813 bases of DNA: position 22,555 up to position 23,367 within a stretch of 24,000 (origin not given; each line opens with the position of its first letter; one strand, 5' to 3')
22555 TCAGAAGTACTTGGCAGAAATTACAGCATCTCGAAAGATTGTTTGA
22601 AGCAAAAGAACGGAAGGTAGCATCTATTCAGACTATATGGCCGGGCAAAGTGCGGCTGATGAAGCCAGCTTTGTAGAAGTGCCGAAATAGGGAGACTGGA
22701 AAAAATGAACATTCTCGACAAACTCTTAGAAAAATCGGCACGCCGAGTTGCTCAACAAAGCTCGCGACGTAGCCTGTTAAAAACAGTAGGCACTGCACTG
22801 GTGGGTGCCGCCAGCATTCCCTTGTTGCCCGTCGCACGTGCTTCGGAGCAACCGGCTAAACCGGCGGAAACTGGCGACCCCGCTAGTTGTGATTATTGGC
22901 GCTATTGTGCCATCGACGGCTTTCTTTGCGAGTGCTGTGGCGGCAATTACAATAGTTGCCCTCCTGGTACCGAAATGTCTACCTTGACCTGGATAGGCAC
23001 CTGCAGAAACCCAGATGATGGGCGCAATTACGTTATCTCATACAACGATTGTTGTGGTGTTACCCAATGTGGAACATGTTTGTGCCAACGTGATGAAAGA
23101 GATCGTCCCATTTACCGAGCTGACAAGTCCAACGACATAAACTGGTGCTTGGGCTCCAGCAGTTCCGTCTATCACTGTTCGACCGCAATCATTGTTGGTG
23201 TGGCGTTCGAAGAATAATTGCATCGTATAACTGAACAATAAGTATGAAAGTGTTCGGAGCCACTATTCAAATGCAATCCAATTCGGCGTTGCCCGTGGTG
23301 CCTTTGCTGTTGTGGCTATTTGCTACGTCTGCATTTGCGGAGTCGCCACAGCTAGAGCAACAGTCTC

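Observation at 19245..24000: TTQ aromatic-amine-dehydrogenase module plus ALDH linked to the paa cluster, apparently replacing TynA/FeaB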

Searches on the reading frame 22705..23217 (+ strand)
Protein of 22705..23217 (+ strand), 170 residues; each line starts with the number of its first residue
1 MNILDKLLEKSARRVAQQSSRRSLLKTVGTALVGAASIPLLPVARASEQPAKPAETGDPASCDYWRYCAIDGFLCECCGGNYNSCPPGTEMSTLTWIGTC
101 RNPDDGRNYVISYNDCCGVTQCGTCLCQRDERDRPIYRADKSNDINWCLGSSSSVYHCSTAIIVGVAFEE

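Call 4: search_protein_families(library=pfam, proteins=[window:22705-23217:+])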
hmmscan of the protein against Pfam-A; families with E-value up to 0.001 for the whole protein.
window:22705-23217:+ (170 aa): 1 family
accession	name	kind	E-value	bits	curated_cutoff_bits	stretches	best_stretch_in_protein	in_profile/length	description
PF02975.19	Me-amine-dh_L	-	4.5e-52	175.7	25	1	56-165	2-112/113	Methylamine dehydrogenase, L chain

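Call 5: search_protein_families(library=ncbifam, proteins=[window:22705-23217:+])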
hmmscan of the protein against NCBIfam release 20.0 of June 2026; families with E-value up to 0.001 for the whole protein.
window:22705-23217:+ (170 aa): 1 family
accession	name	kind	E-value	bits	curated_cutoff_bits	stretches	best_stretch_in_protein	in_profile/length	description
TIGR02659.1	TTQ_MADH_Lt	equivalog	3.6e-47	160.6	196.85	1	4-167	7-185/186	methylamine dehydrogenase (amicyanin) small subunit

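Call 8: search_solved_structures(query=window:22705-23217:+, show_alignments=3)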
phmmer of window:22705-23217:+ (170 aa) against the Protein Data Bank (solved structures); distinct sequences matched with E-value up to 0.001: 11.
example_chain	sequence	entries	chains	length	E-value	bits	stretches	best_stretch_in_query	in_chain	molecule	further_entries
2agl_D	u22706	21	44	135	5.7e-45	156.5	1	57-167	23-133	Aromatic amine dehydrogenase | Aromatic amine dehydrogenase; chain D, H | AROMATIC AMINE DEHYDROGENASE BETA SUBUNIT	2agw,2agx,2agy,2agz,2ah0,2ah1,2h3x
2i0r_D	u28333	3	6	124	6.6e-45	156.3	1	57-167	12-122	Aromatic Amine Dehydrogenase | Aralkylamine dehydrogenase light chain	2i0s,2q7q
2ojy_D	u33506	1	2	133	9.7e-45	155.8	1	57-167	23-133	Aromatic amine dehydrogenase, small subunit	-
2hkr_D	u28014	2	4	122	1.3e-44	155.4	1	57-167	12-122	Aromatic amine dehydrogenase, small subunit | Aromatic amine dehydrogenase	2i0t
3c75_L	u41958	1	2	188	1.4e-44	155.2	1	5-167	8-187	Methylamine dehydrogenase light chain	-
3l4m_C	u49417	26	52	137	5e-37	130.6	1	55-167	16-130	Methylamine dehydrogenase light chain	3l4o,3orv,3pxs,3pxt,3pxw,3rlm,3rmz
1mg2_B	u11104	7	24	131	1e-36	129.6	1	55-167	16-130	Methylamine dehydrogenase, light chain | Methylamine dehydrogenase light chain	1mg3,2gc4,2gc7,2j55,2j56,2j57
1mae_L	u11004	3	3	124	1.2e-36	129.4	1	55-166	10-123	METHYLAMINE DEHYDROGENASE (LIGHT SUBUNIT)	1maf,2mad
2bbk_L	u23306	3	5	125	1.2e-36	129.4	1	56-167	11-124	METHYLAMINE DEHYDROGENASE (LIGHT SUBUNIT) | Methylamine dehydrogenase light chain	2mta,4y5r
4o1q_C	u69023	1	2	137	1.3e-36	129.3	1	55-167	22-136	Methylamine dehydrogenase light chain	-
1mda_L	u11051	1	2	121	2e-30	109.1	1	55-165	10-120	METHYLAMINE DEHYDROGENASE (LIGHT SUBUNIT)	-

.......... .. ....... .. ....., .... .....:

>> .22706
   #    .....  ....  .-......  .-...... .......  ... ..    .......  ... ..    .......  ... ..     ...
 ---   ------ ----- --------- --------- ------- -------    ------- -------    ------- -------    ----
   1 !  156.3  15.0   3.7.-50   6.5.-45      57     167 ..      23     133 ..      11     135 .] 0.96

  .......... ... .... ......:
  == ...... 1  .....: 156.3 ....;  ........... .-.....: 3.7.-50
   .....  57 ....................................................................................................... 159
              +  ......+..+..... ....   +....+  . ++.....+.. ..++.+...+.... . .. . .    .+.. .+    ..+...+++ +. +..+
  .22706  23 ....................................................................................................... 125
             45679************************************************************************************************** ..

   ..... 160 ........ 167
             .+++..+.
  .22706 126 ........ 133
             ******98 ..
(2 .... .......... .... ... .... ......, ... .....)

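Call 15: find_homologous_proteins(query=window:22705-23217:+, max_evalue=0.00001)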
Query window:22705-23217:+ (170 aa): 5003 proteins with E <= 0.00001 among 5101 candidates; the best 120 are listed.
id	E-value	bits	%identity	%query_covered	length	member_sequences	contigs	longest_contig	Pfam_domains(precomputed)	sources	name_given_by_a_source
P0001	1.6e-113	395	100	100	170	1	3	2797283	PF02975.20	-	-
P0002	6.5e-102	357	86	100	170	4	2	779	PF02975.20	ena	-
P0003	2.4e-101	355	86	100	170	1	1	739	PF02975.20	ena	-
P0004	3.2e-101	355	87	100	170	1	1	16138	PF02975.20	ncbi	ncbi:MAG: methylamine dehydrogenase light chain [Pseudomonadales bacterium]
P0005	1.5e-100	352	86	100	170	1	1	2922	PF02975.20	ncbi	ncbi:MAG: methylamine dehydrogenase light chain [Pseudomonadales bacterium]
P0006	3.3e-100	351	85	100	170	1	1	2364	PF02975.20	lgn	-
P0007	5.4e-99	347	86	99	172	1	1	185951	PF02975.20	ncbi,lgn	-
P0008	6.5e-99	347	86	100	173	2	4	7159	PF02975.20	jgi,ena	-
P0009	3.6e-97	341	84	100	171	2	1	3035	PF02975.20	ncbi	ncbi:MAG: methylamine dehydrogenase light chain [Pseudomonadales bacterium]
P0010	4.0e-97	341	83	100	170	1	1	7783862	PF02975.20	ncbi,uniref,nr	ncbi:methylamine dehydrogenase light chain [Granulosicoccus antarcticus]|uniref:Aralkylamine dehydro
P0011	2.0e-96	339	83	100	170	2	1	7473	PF02975.20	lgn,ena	-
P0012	3.0e-96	338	82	100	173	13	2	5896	PF02975.20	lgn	-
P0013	5.1e-96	338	82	100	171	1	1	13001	PF02975.20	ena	-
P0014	1.5e-95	336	81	100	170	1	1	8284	PF02975.20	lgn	-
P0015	2.8e-95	335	82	100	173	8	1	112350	PF02975.20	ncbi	ncbi:MAG: methylamine dehydrogenase light chain [Pseudomonadota bacterium]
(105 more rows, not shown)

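Call 31: search_protein_representatives(protein=window:22705-23217:+)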
Query: 170 residues. Proteins with E-value up to 0.001 (for the whole library): 476; up to 1e-10: 210; up to 1e-30: 40. The best 150 are listed.
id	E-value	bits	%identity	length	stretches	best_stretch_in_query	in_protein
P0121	8.1e-54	198.4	49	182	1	4-169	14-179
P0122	2.5e-52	193.6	53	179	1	2-167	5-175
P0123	2.9e-52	193.3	55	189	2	53-169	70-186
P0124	2.4e-50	187.1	67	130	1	4-123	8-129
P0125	1.0e-49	185.1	53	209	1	5-167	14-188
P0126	5.9e-48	179.3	56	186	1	2-167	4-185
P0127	3.4e-47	176.8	59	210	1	17-168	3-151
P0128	6.4e-47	175.9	59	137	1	49-168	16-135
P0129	1.9e-46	174.4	58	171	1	4-140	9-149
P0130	4.4e-46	173.2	42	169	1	3-167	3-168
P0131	1.8e-45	171.3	49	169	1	1-167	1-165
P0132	1.9e-41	158.2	57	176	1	4-124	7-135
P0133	5.3e-41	156.7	59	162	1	53-157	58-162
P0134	1.5e-40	155.2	53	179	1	11-169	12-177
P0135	1.6e-40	155.1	66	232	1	1-108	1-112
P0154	8.3e-32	126.7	48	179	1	49-167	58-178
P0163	4.2e-30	121.2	49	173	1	59-167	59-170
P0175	4.6e-28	114.5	56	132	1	87-167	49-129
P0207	2.1e-21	92.8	48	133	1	82-167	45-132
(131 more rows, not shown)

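Call 35: find_related_loci(query=A1, collection=genome_contigs, flank=10000)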
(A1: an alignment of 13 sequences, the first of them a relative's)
Query A1 (170 aa) in genome_contigs; peptide patterns used: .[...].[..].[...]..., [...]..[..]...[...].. (x = any residue, [..] = any of these).
599 stretches matched a pattern (row limit reached: there are more); 598 encode a relative of the query (tblastn E <= 1e-3); the best 80 are kept; 80 distinct loci.
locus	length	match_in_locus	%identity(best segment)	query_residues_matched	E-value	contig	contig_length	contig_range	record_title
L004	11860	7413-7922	83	1-170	5e-99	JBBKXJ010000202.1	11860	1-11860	MAG: Pseudomonadales bacterium isolate metabat_bins.161 k119_2681099, whole genome shotgun sequence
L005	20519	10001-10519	82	1-170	1e-97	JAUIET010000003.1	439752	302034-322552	MAG: Gammaproteobacteria bacterium isolate 8_bin.44 NODE_37_length_439752_cov_3.465556, whole genome shotgun sequence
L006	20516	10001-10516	78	1-170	1e-92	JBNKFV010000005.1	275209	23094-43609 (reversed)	MAG: Cellvibrionaceae bacterium isolate E1E2.bin.45.orig k141_2209252, whole genome shotgun sequence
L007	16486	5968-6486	79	1-170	1e-92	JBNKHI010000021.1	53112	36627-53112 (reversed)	MAG: Cellvibrionaceae bacterium isolate E1.bin.8.strict NODE_21_length_53112_cov_5.133968, whole genome shotgun sequence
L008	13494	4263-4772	75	1-170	1e-90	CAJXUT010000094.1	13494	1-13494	MAG TPA_asm: uncultured Colwellia sp. isolate SRR3933264_bin.3_MetaBAT_v2.12.1_MAG genome assembly, contig: NODE_147_len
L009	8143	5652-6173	75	1-170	2e-89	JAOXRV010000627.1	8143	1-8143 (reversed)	MAG: Cellvibrionaceae bacterium isolate R2S4C2D_S42.025 k141_516673, whole genome shotgun sequence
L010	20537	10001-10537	73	1-170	3e-89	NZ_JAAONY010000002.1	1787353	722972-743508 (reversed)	Pseudoteredinibacter isoporae strain LMG 25246 NODE_2_length_1787353_cov_44.370431, whole genome shotgun sequence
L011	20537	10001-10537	72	1-170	1e-88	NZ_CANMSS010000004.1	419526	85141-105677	Uncultured Pseudoteredinibacter sp. isolate 208.fasta NODE_4, whole genome shotgun sequence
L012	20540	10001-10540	73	1-170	2e-87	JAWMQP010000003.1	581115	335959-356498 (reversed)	Cellvibrionaceae bacterium WSDTSA12 NODE_3_length_581115_cov_37.933833, whole genome shotgun sequence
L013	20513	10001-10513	73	1-170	6e-87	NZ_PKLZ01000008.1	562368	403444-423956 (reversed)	Kineobactrum sediminis strain F02 contig8, whole genome shotgun sequence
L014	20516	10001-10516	74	1-170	9e-87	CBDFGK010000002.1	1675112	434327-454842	MAG: Halieaceae bacterium isolate fd9141fe-22cf-4887-b29a-07f7446957af genome assembly, contig: contig_2, whole genome s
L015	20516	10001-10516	71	1-170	6e-86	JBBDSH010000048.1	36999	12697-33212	MAG: Gammaproteobacteria bacterium isolate LejiaC_57_24 Lejia_C_2614_length_36999_cov_14, whole genome shotgun sequence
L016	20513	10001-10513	73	1-170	1e-85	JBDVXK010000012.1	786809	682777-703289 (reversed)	MAG: Halieaceae bacterium isolate LC.105.F.D3_287_25 LC_105_F_D3_287_25_000000000012, whole genome shotgun sequence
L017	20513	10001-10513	75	1-170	2e-83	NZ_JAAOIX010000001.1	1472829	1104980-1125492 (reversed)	Pseudomaricurvus alcaniphilus strain MEBiC06469 NODE_1_length_1472829_cov_39.411191, whole genome shotgun sequence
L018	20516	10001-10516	72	1-170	3e-83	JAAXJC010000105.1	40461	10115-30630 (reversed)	MAG: Luminiphilus sp. isolate SW22112_bin_6 NODE_413_length_40461_cov_11.261694, whole genome shotgun sequence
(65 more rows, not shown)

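Call 38: find_homologous_proteins(query=P0175, region=48-131, max_evalue=0.00001)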
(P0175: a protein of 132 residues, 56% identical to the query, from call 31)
Query P0175, residues 48-131 (84 aa): 1698 proteins with E <= 0.00001 among 1706 candidates; the best 120 are listed.
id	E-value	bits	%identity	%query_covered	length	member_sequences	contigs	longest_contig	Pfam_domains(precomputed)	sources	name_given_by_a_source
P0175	2.0e-53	196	100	100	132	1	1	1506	PF02975.20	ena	-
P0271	2.3e-51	190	99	96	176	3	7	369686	PF02975.20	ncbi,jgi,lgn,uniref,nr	ncbi:methylamine dehydrogenase light chain [Denitromonas ohlonensis]|jgi:methylamine dehydrogenase l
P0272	4.2e-51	189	74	96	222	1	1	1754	PF02975.20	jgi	-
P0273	1.1e-50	187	96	96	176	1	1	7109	PF02975.20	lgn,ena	-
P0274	1.6e-46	174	89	95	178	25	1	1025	PF02975.20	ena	-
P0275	5.9e-45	169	86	96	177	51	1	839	PF02975.20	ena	-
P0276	6.0e-44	166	83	96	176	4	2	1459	PF02975.20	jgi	jgi:methylamine dehydrogenase light chain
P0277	1.3e-43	165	83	96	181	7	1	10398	PF02975.20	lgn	-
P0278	1.4e-43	165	83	96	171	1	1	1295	PF02975.20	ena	-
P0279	1.7e-43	164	84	96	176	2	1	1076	PF02975.20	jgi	jgi:methylamine dehydrogenase light chain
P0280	1.7e-43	164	84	95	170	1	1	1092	PF02975.20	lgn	-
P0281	6.1e-43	163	83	95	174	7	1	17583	PF02975.20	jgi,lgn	-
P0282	7.6e-43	162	80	95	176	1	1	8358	PF02975.20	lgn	-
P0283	8.3e-43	162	81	95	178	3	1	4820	PF02975.20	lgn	-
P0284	1.2e-42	162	81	95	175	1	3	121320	PF02975.20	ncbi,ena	-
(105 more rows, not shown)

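Call 39: list_cluster_members(proteins=[P0126, P0207, P0121, P0122, P0123, P0125, P0128, P0130, P0154, P0163])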
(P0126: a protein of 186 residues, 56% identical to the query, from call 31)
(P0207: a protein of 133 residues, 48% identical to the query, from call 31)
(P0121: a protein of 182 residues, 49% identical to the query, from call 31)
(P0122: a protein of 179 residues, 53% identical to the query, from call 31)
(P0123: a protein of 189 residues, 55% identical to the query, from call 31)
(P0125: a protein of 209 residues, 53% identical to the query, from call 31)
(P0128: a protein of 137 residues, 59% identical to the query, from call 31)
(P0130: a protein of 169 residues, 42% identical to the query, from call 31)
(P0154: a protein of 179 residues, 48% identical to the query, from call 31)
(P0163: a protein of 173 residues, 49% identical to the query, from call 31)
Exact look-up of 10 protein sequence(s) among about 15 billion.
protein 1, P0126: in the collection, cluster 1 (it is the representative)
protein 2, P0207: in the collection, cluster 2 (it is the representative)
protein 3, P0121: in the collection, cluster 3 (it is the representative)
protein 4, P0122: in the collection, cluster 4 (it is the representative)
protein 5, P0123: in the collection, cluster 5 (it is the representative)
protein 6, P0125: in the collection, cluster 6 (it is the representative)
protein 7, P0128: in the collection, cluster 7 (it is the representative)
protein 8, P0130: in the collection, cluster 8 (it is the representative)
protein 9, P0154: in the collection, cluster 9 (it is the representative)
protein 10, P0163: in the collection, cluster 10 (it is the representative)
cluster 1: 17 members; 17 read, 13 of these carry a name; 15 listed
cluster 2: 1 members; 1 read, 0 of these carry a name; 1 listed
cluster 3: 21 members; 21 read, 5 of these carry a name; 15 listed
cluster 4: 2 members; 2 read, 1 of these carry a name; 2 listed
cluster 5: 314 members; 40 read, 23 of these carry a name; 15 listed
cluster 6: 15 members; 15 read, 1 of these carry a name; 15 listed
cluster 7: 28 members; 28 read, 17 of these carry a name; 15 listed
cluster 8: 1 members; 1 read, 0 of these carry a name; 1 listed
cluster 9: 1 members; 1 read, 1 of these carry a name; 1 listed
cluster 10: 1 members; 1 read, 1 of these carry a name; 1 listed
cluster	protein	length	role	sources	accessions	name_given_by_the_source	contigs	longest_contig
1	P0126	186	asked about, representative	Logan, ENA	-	-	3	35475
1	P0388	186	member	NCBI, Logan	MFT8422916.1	MAG: methylamine dehydrogenase light chain [Gluconacetobacter sp.]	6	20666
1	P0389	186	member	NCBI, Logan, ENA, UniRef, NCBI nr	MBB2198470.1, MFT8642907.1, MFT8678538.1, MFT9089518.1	methylamine dehydrogenase light chain [Gluconacetobacter dulcium] | Methylamine dehydrogenase (amicyanin) n=1 Tax=Gluconacetobacter dulcium TaxID=2729096 ...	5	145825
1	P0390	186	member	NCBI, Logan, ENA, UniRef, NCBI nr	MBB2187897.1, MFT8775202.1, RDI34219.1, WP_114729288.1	MAG: methylamine dehydrogenase light chain [Gluconacetobacter liquefaciens] | Methylamine dehydrogenase (amicyanin) n=1 Tax=Gluconacetobacter liquefaciens TaxID=89584 ... | methylamine dehydrogenase light chain [Gluconacetobacter liquefaciens]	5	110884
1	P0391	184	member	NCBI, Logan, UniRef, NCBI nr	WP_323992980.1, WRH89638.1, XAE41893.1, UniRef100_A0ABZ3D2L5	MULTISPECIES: methylamine dehydrogenase light chain [Nguyenibacter] | Methylamine dehydrogenase (amicyanin) n=1 Tax=Nguyenibacter vanlangensis TaxID=1216886 ... | methylamine dehydrogenase light chain [Nguyenibacter sp. L1]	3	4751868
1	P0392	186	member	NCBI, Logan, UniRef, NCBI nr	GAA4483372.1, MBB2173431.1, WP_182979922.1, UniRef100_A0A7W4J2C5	methylamine dehydrogenase light chain [Gluconacetobacter asukensis] | Methylamine dehydrogenase (amicyanin) n=1 Tax=Gluconacetobacter asukensis TaxID=1017181 ...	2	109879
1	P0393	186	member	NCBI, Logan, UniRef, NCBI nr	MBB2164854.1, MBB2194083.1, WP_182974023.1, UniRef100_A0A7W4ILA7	methylamine dehydrogenase (amicyanin) light chain [Gluconacetobacter sp. 1b LMG 1731] | Methylamine dehydrogenase (amicyanin) n=1 Tax=Gluconacetobacter dulcium TaxID=2729096 ... | methylamine dehydrogenase light chain [Gluconacetobacter dulcium]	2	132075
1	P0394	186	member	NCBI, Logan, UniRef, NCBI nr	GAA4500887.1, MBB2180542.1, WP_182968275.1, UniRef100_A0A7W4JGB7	methylamine dehydrogenase light chain [Gluconacetobacter tumulicola] | Methylamine dehydrogenase (amicyanin) n=1 Tax=Gluconacetobacter tumulicola TaxID=1017177 ...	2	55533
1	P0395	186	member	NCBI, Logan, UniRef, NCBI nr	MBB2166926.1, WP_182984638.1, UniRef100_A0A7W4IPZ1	methylamine dehydrogenase (amicyanin) light chain [Gluconacetobacter aggeris] | Methylamine dehydrogenase (amicyanin) n=1 Tax=Gluconacetobacter aggeris TaxID=1286186 ... | methylamine dehydrogenase light chain [Gluconacetobacter aggeris]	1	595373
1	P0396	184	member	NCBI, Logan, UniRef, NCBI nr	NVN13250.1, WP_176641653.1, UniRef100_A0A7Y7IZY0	methylamine dehydrogenase light chain [Nguyenibacter vanlangensis] | Methylamine dehydrogenase (amicyanin) n=1 Tax=Nguyenibacter vanlangensis TaxID=1216886 ...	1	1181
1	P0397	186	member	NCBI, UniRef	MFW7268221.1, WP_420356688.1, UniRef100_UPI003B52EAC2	methylamine dehydrogenase light chain [Gluconacetobacter sp. Hr-1-5] | methylamine dehydrogenase light chain n=1 Tax=Gluconacetobacter sp. Hr-1-5 TaxID=3395370 ...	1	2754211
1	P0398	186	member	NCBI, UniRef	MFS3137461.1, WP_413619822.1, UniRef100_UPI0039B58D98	methylamine dehydrogenase light chain [Gluconacetobacter sacchari] | methylamine dehydrogenase light chain n=1 Tax=Gluconacetobacter sacchari TaxID=92759 ...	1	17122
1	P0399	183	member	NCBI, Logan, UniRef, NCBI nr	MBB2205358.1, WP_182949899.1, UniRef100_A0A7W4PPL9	methylamine dehydrogenase light chain [Gluconacetobacter takamatsuzukensis] | Methylamine dehydrogenase (amicyanin) n=1 Tax=Gluconacetobacter takamatsuzukensis ...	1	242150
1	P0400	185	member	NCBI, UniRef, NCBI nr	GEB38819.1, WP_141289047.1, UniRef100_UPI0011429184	hypothetical protein GLI01_28540 [Gluconacetobacter liquefaciens] | methylamine dehydrogenase light chain n=1 Tax=Gluconacetobacter liquefaciens TaxID=89584 ... | methylamine dehydrogenase light chain [Gluconacetobacter liquefaciens]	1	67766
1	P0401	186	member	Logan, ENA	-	-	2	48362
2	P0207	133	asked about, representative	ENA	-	-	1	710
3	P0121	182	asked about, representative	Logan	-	-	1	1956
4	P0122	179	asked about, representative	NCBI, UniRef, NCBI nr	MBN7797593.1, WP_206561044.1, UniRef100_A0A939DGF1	methylamine dehydrogenase light chain [Parahaliea mediterranea] | Methylamine dehydrogenase (Amicyanin) light chain n=1 Tax=Parahaliea mediterranea ...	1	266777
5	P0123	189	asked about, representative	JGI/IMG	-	methylamine dehydrogenase light chain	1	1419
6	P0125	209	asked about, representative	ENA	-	-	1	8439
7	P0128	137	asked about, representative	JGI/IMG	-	methylamine dehydrogenase light chain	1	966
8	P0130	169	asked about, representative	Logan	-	-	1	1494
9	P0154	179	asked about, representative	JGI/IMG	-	methylamine dehydrogenase light chain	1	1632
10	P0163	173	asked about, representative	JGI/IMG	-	methylamine dehydrogenase light chain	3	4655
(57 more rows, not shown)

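Call 40: search_solved_structures(query=P0271, show_alignments=1)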
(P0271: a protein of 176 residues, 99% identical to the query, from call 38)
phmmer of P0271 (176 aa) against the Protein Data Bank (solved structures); distinct sequences matched with E-value up to 0.001: 11.
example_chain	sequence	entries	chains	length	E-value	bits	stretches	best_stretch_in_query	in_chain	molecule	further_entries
2agl_D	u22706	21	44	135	3.5e-59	203.1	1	66-173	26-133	Aromatic amine dehydrogenase | Aromatic amine dehydrogenase; chain D, H | AROMATIC AMINE DEHYDROGENASE BETA SUBUNIT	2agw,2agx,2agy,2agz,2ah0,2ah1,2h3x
2i0r_D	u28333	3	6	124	6.1e-59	202.4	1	66-173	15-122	Aromatic Amine Dehydrogenase | Aralkylamine dehydrogenase light chain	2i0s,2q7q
2ojy_D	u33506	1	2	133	7.7e-59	202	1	66-173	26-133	Aromatic amine dehydrogenase, small subunit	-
2hkr_D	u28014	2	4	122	1.4e-58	201.2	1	66-173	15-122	Aromatic amine dehydrogenase, small subunit | Aromatic amine dehydrogenase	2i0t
3c75_L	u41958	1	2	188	5.8e-47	163.3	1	4-173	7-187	Methylamine dehydrogenase light chain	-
4o1q_C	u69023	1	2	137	8.8e-36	126.8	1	48-173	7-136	Methylamine dehydrogenase light chain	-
3l4m_C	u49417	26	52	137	1.2e-35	126.4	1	51-173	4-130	Methylamine dehydrogenase light chain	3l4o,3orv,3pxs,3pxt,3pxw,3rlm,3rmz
1mg2_B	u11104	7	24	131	1.3e-35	126.3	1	51-173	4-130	Methylamine dehydrogenase, light chain | Methylamine dehydrogenase light chain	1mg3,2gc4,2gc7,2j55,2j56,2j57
2bbk_L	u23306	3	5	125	4.2e-35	124.6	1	67-173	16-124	METHYLAMINE DEHYDROGENASE (LIGHT SUBUNIT) | Methylamine dehydrogenase light chain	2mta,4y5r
1mae_L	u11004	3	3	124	5.8e-35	124.2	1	67-173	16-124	METHYLAMINE DEHYDROGENASE (LIGHT SUBUNIT)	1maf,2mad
1mda_L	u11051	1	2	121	1.7e-27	99.8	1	67-171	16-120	METHYLAMINE DEHYDROGENASE (LIGHT SUBUNIT)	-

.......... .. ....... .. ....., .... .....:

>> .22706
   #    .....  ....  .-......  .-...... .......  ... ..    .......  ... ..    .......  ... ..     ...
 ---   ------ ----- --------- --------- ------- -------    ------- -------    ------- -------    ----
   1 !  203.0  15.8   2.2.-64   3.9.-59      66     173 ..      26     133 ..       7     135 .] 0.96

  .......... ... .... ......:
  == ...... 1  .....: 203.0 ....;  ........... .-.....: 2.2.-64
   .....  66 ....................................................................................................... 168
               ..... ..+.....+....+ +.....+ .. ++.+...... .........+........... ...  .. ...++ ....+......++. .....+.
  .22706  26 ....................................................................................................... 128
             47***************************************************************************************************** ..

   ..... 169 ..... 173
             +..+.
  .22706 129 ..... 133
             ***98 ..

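Call 41: search_solved_structures(query=P0389, show_alignments=1)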
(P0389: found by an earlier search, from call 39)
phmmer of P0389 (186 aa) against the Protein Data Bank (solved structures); distinct sequences matched with E-value up to 0.001: 11.
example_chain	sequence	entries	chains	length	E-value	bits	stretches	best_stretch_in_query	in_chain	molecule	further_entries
3c75_L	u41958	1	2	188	1.9e-54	187.6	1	6-185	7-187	Methylamine dehydrogenase light chain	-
2agl_D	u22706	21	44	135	4.6e-41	143.9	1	71-185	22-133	Aromatic amine dehydrogenase | Aromatic amine dehydrogenase; chain D, H | AROMATIC AMINE DEHYDROGENASE BETA SUBUNIT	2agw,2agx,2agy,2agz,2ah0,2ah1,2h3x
2i0r_D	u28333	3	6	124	7e-41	143.3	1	72-185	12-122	Aromatic Amine Dehydrogenase | Aralkylamine dehydrogenase light chain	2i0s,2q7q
2ojy_D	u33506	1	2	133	7.3e-41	143.2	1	71-184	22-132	Aromatic amine dehydrogenase, small subunit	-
2hkr_D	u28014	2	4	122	1.1e-40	142.6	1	72-184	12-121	Aromatic amine dehydrogenase, small subunit | Aromatic amine dehydrogenase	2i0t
2bbk_L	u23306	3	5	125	2e-39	138.5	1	70-185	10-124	METHYLAMINE DEHYDROGENASE (LIGHT SUBUNIT) | Methylamine dehydrogenase light chain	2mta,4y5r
1mae_L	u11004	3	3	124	2e-39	138.5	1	69-185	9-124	METHYLAMINE DEHYDROGENASE (LIGHT SUBUNIT)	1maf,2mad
4o1q_C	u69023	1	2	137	2.1e-39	138.4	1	69-185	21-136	Methylamine dehydrogenase light chain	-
1mg2_B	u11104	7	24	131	2.1e-39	138.4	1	69-185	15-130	Methylamine dehydrogenase, light chain | Methylamine dehydrogenase light chain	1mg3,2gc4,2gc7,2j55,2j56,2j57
3l4m_C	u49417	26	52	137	2.5e-39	138.2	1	69-185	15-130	Methylamine dehydrogenase light chain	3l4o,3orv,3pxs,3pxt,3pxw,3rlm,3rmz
1mda_L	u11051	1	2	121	5.7e-31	110.9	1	69-183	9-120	METHYLAMINE DEHYDROGENASE (LIGHT SUBUNIT)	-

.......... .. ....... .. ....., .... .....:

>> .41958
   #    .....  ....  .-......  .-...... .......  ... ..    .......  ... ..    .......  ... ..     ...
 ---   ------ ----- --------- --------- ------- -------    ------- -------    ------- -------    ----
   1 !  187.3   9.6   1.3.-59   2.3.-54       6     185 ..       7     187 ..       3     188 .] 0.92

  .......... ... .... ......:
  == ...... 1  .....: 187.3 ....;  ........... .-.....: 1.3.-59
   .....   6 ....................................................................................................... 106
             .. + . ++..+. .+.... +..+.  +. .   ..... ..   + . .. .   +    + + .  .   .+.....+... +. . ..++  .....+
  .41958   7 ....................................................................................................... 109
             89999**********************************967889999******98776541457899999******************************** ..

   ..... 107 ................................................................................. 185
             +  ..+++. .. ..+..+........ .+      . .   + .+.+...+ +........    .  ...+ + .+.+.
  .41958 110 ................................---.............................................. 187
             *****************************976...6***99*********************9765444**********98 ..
